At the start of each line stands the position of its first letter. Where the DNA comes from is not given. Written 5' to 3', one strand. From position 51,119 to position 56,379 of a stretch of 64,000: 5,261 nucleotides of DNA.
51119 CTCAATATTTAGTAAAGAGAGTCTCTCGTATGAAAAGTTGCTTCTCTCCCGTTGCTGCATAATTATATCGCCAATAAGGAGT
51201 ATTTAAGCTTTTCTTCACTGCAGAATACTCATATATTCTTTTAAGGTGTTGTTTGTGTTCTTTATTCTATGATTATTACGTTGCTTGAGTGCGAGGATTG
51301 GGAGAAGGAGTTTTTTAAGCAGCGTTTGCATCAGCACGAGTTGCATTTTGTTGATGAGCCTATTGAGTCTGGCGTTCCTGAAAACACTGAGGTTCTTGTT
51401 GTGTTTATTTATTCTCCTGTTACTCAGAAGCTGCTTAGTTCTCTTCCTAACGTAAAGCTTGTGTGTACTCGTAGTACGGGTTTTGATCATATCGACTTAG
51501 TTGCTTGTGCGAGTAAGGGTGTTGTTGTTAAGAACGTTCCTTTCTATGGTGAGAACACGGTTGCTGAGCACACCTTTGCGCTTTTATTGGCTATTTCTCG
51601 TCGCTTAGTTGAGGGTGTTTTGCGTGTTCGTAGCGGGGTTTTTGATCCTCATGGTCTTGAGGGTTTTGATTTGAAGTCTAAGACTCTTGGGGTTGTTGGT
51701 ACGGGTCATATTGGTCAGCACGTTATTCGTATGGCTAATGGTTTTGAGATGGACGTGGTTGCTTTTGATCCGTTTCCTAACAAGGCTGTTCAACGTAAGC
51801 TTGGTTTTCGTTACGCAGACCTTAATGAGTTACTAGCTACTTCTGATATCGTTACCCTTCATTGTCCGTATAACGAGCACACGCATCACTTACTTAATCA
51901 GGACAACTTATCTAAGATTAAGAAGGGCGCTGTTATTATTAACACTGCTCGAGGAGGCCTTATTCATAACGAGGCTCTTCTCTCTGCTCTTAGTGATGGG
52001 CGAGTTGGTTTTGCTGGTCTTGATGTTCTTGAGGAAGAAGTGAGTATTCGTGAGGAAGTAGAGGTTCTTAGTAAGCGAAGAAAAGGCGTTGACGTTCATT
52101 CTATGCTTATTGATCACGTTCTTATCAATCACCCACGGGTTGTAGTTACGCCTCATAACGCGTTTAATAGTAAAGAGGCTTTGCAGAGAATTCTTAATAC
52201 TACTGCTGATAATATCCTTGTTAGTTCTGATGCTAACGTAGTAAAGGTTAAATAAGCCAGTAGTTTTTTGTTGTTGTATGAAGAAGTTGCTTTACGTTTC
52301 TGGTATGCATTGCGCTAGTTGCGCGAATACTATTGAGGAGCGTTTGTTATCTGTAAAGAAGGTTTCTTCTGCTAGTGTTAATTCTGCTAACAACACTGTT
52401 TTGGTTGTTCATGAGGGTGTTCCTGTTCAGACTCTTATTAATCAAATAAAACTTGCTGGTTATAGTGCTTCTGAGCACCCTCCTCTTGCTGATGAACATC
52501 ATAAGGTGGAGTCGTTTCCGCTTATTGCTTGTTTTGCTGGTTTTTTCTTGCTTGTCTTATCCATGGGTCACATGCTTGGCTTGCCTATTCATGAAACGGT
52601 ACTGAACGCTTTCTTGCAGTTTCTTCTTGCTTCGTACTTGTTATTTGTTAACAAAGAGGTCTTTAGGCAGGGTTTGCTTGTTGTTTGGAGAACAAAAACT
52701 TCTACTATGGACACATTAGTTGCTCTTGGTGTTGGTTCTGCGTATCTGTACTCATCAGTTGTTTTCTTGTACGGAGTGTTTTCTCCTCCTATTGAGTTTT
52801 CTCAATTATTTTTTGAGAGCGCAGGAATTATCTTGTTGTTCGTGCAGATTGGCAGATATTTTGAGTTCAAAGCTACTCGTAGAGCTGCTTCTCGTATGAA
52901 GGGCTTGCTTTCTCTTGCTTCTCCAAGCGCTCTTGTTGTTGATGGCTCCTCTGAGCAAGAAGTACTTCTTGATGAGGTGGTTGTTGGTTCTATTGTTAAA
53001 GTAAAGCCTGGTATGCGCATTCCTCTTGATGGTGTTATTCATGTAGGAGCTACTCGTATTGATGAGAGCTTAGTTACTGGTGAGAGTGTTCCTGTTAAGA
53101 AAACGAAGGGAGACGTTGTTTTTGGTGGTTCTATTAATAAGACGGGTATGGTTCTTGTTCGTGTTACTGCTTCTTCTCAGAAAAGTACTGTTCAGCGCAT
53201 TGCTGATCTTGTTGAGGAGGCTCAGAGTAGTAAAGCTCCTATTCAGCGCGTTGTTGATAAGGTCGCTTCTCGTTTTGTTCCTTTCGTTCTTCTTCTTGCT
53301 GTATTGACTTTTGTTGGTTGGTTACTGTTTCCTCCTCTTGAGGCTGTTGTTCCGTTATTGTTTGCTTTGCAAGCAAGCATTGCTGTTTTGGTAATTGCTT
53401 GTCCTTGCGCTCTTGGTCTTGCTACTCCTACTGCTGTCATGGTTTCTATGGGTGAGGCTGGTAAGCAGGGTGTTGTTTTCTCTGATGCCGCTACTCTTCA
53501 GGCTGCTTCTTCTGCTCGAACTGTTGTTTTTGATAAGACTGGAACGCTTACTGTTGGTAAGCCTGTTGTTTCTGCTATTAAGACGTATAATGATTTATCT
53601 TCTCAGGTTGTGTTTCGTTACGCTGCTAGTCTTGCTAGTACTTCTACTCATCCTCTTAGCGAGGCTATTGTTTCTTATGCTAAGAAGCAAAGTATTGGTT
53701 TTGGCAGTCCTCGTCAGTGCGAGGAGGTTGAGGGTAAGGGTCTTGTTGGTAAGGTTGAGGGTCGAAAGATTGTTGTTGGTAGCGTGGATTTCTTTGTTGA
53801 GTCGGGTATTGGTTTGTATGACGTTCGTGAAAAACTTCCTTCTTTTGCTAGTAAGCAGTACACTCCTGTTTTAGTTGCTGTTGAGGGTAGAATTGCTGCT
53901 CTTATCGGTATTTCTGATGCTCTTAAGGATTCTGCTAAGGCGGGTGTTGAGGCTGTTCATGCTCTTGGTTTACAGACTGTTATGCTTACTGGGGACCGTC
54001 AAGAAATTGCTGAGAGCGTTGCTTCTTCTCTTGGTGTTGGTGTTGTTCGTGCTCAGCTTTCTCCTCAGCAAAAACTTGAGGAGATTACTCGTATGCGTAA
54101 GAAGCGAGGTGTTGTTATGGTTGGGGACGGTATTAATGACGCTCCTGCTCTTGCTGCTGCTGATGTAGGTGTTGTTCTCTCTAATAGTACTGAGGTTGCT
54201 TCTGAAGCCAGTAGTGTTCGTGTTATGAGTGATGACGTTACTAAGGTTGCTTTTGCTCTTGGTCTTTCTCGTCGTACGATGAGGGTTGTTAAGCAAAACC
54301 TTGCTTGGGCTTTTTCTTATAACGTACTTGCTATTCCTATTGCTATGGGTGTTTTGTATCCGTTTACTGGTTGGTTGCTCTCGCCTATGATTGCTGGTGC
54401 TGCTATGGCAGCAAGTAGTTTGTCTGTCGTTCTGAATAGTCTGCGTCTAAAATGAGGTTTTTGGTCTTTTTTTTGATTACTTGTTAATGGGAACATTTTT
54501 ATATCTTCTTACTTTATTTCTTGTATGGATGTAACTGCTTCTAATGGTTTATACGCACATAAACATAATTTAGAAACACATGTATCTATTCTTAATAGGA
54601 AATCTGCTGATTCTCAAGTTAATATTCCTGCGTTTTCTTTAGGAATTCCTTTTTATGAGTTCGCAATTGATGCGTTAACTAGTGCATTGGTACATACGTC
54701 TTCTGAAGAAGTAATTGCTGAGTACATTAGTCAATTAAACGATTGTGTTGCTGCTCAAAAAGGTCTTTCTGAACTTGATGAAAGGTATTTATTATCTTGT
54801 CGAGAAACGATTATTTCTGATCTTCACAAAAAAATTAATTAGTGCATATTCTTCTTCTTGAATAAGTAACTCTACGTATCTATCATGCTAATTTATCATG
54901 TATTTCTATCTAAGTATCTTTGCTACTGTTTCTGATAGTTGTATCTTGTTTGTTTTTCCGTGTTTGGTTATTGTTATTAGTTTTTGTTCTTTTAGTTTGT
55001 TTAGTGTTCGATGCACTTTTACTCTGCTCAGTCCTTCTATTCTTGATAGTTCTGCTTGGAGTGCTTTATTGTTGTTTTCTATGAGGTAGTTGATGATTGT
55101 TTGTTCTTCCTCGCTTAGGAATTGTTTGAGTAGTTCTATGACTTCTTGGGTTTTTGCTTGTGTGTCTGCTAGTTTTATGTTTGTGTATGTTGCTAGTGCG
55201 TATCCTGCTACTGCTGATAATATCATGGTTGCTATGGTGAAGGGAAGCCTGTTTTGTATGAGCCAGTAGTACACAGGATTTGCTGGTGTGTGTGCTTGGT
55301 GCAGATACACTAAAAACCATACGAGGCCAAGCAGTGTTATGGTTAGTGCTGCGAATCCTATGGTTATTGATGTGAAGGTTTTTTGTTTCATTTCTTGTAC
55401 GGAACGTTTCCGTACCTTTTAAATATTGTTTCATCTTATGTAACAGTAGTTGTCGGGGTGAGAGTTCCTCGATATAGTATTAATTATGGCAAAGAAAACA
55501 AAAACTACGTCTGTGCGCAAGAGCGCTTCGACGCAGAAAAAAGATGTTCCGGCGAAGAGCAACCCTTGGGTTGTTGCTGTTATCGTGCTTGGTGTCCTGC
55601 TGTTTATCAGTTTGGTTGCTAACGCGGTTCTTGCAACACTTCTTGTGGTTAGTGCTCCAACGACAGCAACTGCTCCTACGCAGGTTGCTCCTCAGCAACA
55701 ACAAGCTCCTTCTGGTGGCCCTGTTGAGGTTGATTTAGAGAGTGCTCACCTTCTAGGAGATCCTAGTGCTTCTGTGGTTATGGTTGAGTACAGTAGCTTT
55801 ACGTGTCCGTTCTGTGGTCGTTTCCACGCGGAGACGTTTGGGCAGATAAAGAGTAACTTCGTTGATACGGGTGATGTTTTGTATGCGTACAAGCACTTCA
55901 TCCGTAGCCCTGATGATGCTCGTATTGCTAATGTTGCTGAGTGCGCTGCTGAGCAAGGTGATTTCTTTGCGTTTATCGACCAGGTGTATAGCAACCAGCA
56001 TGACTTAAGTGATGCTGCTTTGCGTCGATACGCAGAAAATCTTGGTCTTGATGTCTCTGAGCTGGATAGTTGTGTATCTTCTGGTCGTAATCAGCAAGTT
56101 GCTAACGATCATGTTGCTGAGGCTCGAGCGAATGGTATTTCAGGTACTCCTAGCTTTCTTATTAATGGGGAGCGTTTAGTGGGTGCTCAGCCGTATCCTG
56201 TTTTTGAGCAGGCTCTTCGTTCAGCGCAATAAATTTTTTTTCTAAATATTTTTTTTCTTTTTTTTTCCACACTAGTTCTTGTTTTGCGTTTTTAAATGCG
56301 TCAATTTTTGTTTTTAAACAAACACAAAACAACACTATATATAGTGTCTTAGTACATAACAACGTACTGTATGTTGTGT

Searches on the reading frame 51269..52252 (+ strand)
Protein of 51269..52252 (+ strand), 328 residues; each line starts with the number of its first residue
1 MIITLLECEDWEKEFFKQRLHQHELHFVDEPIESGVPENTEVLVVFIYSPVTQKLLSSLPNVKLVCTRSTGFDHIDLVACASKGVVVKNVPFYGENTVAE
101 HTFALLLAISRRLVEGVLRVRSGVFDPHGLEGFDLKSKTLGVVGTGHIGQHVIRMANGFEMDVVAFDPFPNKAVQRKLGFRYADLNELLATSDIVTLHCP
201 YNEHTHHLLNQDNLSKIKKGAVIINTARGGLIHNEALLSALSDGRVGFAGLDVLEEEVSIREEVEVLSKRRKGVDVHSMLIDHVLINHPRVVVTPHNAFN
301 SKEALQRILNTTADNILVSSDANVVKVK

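Call 25: search_protein_families(library=pfam, proteins=[window:51269-52252:+], max_evalue=0.001)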
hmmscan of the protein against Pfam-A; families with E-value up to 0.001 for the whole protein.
window:51269-52252:+ (328 aa): 3 families
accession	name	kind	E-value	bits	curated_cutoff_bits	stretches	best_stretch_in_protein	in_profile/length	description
PF02826.25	2-Hacid_dh_C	-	4.5e-55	186.2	25.1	1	103-298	1-178/178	D-isomer specific 2-hydroxyacid dehydrogenase, NAD binding domain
PF00389.36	2-Hacid_dh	-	1.9e-24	86.3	24.6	1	12-317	11-121/134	D-isomer specific 2-hydroxyacid dehydrogenase, catalytic domain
PF03446.21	NAD_binding_2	-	2e-05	25.1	21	1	140-230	2-96/161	NAD binding domain of 6-phosphogluconate dehydrogenase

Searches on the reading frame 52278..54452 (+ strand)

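Call 25: search_protein_families(library=pfam, proteins=[window:52278-54452:+], max_evalue=0.001)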
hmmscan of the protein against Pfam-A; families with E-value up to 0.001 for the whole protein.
window:52278-54452:+ (725 aa): 3 families
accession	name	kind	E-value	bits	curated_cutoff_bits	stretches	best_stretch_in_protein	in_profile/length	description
PF00122.25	E1-E2_ATPase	-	3.1e-55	186.9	28.1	1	213-396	2-180/181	E1-E2 ATPase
PF00702.32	Hydrolase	-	5.1e-30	105.7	26.4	1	414-629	2-191/191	haloacid dehalogenase-like hydrolase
PF00403.32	HMA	-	8.2e-14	52.2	24.8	1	5-62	2-61/62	Heavy-metal-associated domain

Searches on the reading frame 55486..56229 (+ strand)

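Call 25: search_protein_families(library=pfam, proteins=[window:55486-56229:+], max_evalue=0.001)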
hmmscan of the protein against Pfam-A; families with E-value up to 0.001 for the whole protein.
window:55486-56229:+ (248 aa): 3 families
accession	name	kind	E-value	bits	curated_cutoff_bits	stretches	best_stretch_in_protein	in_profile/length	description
PF13462.12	Thioredoxin_4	-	1.1e-35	123.8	23.2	1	87-243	5-162/165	Thioredoxin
PF01323.26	DSBA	-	1.4e-15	58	25.6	1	160-244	105-190/191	DSBA-like thioredoxin domain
PF13098.12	Thioredoxin_2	-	5e-05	24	27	1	98-244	8-104/104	Thioredoxin-like domain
